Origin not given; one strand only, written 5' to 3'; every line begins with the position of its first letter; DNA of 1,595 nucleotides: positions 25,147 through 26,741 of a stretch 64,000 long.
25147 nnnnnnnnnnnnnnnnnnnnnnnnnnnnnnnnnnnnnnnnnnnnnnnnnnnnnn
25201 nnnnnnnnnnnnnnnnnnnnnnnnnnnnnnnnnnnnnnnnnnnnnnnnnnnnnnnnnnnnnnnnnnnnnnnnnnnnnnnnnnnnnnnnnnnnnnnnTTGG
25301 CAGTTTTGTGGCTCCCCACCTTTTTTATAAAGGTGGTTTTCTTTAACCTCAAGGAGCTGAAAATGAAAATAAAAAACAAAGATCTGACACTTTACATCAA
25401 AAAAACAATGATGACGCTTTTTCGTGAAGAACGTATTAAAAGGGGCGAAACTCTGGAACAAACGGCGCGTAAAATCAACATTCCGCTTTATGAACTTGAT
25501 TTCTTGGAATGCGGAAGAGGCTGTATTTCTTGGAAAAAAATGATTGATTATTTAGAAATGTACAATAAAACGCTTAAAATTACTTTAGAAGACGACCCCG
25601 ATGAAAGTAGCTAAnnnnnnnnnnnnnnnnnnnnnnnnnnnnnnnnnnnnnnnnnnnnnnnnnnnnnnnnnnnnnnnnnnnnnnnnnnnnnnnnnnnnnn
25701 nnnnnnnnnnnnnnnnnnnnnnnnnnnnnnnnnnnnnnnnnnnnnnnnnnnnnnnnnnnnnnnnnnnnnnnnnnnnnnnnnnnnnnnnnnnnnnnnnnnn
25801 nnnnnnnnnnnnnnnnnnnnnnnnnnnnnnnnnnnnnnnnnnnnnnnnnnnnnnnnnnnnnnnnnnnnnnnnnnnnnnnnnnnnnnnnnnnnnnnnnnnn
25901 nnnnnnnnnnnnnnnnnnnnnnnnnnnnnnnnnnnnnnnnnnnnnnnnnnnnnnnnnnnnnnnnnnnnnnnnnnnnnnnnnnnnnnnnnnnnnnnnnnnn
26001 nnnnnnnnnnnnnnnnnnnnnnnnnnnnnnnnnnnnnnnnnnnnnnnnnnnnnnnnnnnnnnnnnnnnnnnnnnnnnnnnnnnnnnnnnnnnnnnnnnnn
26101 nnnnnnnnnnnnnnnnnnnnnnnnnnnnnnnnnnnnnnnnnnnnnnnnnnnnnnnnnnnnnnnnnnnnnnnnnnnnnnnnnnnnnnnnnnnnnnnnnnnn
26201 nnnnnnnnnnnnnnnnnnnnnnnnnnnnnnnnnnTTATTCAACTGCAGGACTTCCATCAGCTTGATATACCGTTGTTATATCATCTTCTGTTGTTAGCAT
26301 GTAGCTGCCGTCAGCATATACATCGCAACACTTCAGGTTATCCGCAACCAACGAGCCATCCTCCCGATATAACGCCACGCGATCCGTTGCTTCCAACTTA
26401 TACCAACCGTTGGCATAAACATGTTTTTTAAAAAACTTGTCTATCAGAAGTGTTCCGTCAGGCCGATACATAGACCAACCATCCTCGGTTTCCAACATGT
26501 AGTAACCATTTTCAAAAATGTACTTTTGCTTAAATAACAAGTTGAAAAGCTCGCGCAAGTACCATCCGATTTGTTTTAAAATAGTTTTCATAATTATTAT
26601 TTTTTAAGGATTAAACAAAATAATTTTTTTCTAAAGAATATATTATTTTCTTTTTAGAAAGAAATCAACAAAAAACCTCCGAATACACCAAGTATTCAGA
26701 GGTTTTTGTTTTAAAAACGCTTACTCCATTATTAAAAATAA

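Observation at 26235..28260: Tandem array of three paralogous NGWY-repeat proteins with conserved leaders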

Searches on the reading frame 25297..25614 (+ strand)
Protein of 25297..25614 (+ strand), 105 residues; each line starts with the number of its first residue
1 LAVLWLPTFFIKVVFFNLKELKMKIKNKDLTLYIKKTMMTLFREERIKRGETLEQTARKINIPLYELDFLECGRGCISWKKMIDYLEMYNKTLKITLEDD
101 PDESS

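Call 3: search_protein_families(library=pfam, proteins=[window:25297-25614:+], max_evalue=1)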
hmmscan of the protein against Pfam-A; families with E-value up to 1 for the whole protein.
window:25297-25614:+ (105 aa): 1 family
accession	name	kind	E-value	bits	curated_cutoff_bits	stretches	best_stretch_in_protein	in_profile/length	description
PF13413.12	HTH_25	-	0.0079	16.4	24.6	1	42-71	2-31/62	Helix-turn-helix domain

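Call 4: search_protein_families(library=ncbifam, proteins=[window:25297-25614:+], max_evalue=1)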
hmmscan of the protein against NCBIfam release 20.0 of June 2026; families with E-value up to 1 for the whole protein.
window:25297-25614:+ (105 aa): 0 families

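Call 73: search_protein_families(library=phrogs, proteins=[window:25360-25614:+], max_evalue=0.1)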
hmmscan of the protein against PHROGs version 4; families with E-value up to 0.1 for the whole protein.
window:25360-25614:+ (84 aa): 0 families

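Call 74: search_protein_families(library=padloc, proteins=[window:25360-25614:+], max_evalue=0.1)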
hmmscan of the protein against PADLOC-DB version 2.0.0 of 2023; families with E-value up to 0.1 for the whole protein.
window:25360-25614:+ (84 aa): 0 families

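Call 90: find_homologous_proteins(query=window:25360-25614:+, max_evalue=0.001)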
Query window:25360-25614:+ (84 aa): 5 proteins with E <= 0.001 among 6 candidates.
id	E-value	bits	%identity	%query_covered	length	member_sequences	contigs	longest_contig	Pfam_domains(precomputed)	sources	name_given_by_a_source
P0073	1.2e-47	177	99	99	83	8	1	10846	-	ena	-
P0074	1.0e-42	161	87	99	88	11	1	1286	-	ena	-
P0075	1.2e-42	161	94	99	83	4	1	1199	-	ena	-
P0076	4.0e-42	159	88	99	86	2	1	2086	-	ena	-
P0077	4.1e-33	130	90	80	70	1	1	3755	-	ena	-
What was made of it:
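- Tried and rejected: They are orphans restricted to this species group (call 90), and the related contigs are too short.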

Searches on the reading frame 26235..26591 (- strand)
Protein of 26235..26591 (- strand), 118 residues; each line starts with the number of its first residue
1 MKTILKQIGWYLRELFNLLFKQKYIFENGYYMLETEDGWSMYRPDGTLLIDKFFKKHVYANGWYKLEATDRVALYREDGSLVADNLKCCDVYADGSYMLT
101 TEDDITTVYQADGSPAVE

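Call 3: search_protein_families(library=pfam, proteins=[window:26235-26591:-], max_evalue=1)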
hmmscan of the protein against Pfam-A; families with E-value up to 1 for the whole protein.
window:26235-26591:- (118 aa): 0 families

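Call 4: search_protein_families(library=ncbifam, proteins=[window:26235-26591:-], max_evalue=1)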
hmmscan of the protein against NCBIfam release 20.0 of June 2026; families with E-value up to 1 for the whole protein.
window:26235-26591:- (118 aa): 0 families

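Call 26: list_cluster_members(proteins=[window:26235-26591:-, window:26721-27476:-, window:27617-28177:-, window:25297-25614:+, window:28676-29686:-, window:22813-24579:+])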
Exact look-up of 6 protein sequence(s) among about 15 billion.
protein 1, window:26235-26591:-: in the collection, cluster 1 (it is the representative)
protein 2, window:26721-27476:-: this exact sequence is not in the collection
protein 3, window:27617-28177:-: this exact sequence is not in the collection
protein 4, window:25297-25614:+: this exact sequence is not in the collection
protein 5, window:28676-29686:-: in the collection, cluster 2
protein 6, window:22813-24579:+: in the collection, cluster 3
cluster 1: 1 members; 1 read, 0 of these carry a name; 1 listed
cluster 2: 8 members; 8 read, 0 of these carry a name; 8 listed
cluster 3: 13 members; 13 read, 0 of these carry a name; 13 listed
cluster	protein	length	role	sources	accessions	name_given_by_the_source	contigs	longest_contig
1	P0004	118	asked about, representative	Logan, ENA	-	-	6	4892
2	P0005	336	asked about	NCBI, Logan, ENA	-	-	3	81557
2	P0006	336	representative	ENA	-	-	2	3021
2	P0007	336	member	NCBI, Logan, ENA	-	-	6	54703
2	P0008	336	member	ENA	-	-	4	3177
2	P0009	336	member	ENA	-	-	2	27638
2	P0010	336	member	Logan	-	-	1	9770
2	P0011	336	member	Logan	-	-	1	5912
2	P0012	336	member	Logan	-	-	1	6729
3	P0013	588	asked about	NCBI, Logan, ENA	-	-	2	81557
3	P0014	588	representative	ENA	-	-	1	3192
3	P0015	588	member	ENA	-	-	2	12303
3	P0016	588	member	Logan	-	-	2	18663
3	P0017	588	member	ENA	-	-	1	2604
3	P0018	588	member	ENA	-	-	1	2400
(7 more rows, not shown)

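Call 32: find_encoding_contigs(protein=window:26235-26591:-, flank=10000, max_places=10)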
Protein window:26235-26591:- (118 aa): 12 contigs read that carry it; 10 places shown.
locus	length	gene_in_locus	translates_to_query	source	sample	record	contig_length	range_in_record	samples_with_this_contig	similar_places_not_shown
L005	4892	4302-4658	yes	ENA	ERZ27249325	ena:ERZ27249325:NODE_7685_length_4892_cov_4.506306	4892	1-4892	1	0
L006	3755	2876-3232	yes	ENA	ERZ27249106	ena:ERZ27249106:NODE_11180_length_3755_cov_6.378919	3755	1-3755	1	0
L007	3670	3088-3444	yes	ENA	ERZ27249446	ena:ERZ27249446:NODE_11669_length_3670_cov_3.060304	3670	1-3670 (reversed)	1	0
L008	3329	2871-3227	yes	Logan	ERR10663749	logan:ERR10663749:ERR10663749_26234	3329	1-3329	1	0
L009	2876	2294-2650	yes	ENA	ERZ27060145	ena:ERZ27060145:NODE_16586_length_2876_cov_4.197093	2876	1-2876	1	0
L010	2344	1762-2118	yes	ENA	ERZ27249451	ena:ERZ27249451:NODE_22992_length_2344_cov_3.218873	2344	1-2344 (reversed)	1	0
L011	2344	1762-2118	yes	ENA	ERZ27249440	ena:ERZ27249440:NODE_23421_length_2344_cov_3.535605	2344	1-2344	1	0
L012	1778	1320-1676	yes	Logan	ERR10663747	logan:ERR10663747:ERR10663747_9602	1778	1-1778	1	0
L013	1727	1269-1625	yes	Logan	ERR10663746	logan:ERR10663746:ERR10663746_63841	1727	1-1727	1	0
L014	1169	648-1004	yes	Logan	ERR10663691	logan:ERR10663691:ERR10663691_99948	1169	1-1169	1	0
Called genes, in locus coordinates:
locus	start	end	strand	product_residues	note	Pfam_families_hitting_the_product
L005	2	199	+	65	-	?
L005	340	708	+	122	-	PF00416:Ribosomal_S13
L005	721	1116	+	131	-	PF00411:Ribosomal_S11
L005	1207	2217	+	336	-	PF01193:RNA_pol_L, PF01000:RNA_pol_A_bac, PF03118:RNA_pol_A_CTD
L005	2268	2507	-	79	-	-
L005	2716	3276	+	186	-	-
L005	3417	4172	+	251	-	-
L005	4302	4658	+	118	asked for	-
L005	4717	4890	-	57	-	?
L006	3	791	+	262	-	?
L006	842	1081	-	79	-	-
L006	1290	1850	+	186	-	-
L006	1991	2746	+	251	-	-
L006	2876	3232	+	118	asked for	-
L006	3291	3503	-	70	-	-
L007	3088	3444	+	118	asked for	-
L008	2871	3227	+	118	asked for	-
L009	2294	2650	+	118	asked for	-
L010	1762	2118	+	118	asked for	-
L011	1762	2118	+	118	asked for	-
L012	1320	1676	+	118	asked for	-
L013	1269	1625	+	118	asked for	-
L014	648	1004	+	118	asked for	-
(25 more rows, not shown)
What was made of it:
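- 26235..26591 (-): g1: 118-aa NGWY-repeat protein (leader plus 3 units). The exact protein is present on 12 public contigs (calls 26, 32).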

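Call 73: search_protein_families(library=phrogs, proteins=[window:26235-26591:-], max_evalue=0.1)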
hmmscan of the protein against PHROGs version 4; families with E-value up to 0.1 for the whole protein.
window:26235-26591:- (118 aa): 0 families

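Call 74: search_protein_families(library=padloc, proteins=[window:26235-26591:-], max_evalue=0.1)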
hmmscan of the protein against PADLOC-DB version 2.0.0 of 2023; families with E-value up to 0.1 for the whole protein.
window:26235-26591:- (118 aa): 1 family
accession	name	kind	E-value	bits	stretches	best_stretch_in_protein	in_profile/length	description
PDLC00442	JetA1|JetA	-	0.022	11.6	0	12-45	187-222/467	DUF5716 domain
